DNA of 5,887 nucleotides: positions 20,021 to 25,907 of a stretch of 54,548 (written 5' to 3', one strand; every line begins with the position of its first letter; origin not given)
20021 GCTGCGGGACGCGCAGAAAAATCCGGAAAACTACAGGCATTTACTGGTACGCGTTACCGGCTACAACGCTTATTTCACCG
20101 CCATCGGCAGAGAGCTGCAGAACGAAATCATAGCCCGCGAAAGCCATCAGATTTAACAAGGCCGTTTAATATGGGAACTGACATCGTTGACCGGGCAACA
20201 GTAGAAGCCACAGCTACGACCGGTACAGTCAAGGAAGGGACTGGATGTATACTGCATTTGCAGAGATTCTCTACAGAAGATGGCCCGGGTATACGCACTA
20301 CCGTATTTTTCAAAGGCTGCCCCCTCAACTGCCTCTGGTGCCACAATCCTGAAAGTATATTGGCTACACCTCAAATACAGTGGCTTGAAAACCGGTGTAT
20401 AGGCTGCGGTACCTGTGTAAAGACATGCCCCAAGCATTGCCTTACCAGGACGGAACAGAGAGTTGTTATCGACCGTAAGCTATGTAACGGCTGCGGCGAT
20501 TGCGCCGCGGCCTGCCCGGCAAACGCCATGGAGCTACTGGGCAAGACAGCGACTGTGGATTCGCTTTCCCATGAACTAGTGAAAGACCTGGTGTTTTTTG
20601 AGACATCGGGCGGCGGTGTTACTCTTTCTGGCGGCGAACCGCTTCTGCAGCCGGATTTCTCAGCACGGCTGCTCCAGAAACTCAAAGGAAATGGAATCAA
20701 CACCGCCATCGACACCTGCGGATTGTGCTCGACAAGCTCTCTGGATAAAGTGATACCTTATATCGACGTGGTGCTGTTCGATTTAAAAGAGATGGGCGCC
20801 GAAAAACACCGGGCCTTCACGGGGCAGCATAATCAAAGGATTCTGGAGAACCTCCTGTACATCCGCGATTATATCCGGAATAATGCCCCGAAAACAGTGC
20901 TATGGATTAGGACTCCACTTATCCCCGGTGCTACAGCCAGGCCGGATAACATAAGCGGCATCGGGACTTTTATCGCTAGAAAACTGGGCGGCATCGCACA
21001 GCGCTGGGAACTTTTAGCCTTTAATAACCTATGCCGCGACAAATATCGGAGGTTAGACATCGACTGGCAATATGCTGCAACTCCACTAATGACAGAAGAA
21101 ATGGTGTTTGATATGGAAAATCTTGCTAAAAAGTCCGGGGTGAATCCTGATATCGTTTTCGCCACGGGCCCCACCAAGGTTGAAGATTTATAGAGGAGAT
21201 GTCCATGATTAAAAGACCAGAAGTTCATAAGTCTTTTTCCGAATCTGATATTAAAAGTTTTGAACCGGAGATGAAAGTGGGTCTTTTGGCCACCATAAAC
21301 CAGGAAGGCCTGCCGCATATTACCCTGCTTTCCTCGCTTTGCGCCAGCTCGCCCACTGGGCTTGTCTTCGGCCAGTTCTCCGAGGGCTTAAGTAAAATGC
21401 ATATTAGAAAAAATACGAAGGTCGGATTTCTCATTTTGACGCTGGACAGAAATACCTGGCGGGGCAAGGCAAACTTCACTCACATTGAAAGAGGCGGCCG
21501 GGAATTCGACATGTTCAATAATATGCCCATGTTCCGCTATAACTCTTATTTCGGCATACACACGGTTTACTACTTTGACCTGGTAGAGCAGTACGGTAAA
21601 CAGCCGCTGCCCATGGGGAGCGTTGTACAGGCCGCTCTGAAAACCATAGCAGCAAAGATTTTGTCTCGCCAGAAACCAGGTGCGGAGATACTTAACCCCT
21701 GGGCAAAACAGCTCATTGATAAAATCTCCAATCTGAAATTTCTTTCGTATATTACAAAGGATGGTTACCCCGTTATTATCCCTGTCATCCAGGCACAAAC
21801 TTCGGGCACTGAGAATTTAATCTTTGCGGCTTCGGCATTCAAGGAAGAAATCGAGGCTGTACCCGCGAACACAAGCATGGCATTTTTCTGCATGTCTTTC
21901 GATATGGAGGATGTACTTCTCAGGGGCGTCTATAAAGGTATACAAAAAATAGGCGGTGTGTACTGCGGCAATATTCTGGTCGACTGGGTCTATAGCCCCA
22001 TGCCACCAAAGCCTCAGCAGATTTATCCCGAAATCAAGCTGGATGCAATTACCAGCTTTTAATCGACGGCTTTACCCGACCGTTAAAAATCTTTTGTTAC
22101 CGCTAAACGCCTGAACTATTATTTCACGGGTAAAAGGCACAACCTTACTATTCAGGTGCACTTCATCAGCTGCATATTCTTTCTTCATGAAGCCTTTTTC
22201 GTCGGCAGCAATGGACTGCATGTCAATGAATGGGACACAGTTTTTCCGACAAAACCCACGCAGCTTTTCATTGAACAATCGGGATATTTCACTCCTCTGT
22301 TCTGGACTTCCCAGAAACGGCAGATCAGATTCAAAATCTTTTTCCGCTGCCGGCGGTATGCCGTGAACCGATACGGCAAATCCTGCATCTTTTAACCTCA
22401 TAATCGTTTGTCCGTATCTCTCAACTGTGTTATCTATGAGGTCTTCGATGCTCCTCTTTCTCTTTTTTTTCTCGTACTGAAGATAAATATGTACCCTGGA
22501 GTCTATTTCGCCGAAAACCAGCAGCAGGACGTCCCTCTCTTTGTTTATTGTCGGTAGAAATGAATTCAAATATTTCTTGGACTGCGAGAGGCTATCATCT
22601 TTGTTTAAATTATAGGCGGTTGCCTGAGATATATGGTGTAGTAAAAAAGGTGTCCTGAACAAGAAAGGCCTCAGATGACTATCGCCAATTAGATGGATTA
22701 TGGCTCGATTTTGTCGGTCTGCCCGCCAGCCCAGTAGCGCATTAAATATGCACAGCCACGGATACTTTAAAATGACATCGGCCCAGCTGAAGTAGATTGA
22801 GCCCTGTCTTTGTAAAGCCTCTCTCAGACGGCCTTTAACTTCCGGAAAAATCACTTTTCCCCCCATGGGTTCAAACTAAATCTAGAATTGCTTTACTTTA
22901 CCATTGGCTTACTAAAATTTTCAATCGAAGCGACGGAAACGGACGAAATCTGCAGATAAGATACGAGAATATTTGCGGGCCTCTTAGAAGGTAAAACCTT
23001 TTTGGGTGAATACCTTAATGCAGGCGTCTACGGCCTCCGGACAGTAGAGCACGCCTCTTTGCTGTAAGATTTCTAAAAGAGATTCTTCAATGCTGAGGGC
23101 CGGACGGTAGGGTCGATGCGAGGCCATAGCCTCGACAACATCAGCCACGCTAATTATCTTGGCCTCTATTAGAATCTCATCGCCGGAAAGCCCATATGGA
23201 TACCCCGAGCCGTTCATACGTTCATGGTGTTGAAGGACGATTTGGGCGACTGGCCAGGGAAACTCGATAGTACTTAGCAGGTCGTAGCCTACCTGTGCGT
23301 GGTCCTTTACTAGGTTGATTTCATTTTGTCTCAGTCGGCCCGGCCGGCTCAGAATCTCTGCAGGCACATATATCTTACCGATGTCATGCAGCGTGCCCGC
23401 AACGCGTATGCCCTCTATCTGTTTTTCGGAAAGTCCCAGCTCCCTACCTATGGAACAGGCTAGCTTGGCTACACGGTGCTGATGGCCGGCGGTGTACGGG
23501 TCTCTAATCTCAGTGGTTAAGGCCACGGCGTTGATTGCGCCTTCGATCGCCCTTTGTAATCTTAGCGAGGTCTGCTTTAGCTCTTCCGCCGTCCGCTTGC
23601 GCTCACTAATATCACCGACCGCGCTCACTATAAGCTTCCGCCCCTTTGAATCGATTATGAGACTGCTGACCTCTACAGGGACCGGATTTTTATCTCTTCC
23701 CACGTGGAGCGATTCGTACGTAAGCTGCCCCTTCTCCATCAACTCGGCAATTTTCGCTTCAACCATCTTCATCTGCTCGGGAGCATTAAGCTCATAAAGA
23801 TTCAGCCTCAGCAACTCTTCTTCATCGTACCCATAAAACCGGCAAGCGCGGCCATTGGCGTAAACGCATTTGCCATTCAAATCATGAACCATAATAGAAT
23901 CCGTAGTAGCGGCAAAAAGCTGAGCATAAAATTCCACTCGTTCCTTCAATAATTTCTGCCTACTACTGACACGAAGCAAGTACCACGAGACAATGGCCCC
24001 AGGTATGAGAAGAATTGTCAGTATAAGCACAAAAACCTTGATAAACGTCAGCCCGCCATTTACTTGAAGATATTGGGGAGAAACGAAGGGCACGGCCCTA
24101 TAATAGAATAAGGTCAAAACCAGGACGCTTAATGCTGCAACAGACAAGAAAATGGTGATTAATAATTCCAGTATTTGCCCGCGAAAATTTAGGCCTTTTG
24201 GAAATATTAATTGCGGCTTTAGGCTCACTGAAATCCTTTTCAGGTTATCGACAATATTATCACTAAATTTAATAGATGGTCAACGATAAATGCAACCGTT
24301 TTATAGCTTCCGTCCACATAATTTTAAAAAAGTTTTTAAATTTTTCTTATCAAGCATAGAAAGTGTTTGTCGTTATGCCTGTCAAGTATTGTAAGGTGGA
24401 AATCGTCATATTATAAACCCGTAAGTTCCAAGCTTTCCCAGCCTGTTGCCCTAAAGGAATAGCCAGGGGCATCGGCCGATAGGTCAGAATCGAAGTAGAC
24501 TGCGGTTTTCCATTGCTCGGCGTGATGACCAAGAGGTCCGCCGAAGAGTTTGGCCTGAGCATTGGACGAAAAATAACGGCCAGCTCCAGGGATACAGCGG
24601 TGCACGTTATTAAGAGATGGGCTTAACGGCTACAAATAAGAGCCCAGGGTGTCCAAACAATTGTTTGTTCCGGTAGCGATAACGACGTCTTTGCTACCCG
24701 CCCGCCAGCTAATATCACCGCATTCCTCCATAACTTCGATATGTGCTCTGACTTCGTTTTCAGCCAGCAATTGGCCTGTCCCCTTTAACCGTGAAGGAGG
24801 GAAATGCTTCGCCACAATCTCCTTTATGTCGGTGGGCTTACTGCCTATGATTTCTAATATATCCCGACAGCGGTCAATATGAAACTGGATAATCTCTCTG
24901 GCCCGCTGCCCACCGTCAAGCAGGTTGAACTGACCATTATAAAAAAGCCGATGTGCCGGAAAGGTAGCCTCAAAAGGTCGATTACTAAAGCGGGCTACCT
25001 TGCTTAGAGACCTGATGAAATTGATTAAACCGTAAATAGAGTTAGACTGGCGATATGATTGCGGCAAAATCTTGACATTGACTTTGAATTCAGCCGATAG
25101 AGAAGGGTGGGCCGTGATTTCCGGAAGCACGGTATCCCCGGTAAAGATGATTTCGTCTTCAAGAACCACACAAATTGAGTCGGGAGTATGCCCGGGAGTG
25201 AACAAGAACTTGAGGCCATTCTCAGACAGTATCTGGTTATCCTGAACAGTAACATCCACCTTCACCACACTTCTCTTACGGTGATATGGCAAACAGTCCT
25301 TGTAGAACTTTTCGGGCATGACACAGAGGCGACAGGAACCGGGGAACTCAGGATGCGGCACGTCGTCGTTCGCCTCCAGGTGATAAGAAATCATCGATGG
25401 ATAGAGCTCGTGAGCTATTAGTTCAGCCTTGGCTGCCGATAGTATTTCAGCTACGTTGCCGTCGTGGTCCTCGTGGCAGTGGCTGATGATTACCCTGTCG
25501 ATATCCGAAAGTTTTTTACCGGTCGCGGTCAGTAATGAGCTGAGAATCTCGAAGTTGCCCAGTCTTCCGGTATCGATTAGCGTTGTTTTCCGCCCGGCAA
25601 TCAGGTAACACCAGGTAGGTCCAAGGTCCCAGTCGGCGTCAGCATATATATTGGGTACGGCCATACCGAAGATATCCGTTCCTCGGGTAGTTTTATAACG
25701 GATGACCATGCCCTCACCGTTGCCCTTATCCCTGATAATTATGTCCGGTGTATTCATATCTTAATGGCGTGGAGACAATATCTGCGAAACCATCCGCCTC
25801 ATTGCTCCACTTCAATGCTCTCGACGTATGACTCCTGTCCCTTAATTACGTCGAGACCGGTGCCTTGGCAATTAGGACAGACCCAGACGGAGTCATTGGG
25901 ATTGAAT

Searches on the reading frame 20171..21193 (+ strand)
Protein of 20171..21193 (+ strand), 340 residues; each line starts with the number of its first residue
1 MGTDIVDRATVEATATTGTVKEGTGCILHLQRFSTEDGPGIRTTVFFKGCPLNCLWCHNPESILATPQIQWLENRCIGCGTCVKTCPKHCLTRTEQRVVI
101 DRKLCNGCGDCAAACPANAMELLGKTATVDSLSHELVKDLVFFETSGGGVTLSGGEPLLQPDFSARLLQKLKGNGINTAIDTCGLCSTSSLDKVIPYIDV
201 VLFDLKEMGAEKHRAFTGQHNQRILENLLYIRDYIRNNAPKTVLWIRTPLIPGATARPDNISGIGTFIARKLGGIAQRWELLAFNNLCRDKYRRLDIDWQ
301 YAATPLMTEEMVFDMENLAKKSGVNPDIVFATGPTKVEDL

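Call 42: search_protein_families(library=pfam, proteins=[window:20171-21193:+], max_evalue=0.00001)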
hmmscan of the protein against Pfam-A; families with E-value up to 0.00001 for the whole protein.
window:20171-21193:+ (340 aa): 10 families
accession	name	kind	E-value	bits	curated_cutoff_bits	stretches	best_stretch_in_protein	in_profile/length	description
PF13353.11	Fer4_12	-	1.2e-12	48.7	22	1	37-224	2-136/137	4Fe-4S single cluster domain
PF04055.27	Radical_SAM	-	2e-12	48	29.5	1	136-255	32-155/166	Radical SAM superfamily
PF12837.12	Fer4_6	-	2.8e-11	43.2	25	1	98-119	2-23/24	4Fe-4S binding domain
PF00037.32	Fer4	-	2.8e-10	40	21.1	2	70-92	2-24/24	4Fe-4S binding domain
PF12838.12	Fer4_7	-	8.7e-09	36.2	27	1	75-119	1-52/52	4Fe-4S dicluster domain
PF12797.12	Fer4_2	-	1.8e-08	34.2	24.5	0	97-117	2-22/22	4Fe-4S binding domain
PF13237.11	Fer4_10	-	1.4e-07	31.8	25.5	0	98-117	2-21/53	4Fe-4S dicluster domain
PF13187.11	Fer4_9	-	1.5e-06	28.6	27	1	75-120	1-52/52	4Fe-4S dicluster domain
PF14697.11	Fer4_21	-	2e-06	28.3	35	1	73-121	5-58/59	4Fe-4S dicluster domain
PF13484.11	Fer4_16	-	9.9e-06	26.7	30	0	105-123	2-20/66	4Fe-4S double cluster binding domain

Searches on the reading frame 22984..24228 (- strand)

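Call 42: search_protein_families(library=pfam, proteins=[window:22984-24228:-], max_evalue=0.00001)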
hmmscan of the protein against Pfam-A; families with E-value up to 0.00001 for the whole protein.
window:22984-24228:- (414 aa): 6 families
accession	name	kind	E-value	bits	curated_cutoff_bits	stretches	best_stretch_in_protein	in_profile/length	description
PF13487.12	HD_5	-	1.4e-36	126.3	27.2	1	241-394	9-165/170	HD domain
PF01966.28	HD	-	1.4e-21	77.4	22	1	247-368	2-116/116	HD domain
PF13426.13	PAS_9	-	3.9e-11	43.6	27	1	110-209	2-103/103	PAS domain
PF00989.32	PAS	-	2.3e-10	40.9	22.6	1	99-190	1-94/113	PAS fold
PF08448.16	PAS_4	-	7.9e-08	32.9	23.1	1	107-212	3-110/110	PAS fold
PF13188.13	PAS_8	-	6.7e-07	29.4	21.8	1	99-141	1-40/65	PAS domain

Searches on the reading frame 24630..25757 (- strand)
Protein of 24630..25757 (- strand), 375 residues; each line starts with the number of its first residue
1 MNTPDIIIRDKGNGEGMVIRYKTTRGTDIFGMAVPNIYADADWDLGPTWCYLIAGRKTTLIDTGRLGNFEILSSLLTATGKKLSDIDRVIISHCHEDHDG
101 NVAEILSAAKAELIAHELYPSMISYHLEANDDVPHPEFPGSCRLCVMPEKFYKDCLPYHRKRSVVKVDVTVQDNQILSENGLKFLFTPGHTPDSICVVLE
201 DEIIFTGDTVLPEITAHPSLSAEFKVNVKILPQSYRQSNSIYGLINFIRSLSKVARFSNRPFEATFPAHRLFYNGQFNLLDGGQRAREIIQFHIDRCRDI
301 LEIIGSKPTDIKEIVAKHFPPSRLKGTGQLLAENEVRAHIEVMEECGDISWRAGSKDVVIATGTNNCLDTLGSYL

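Call 42: search_protein_families(library=pfam, proteins=[window:24630-25757:-], max_evalue=0.00001)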
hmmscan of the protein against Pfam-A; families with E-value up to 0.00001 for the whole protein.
window:24630-25757:- (375 aa): 1 family
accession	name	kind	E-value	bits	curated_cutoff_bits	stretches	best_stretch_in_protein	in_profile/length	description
PF00753.33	Lactamase_B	-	4.6e-24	85.9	22.7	1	44-220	2-161/196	Metallo-beta-lactamase superfamily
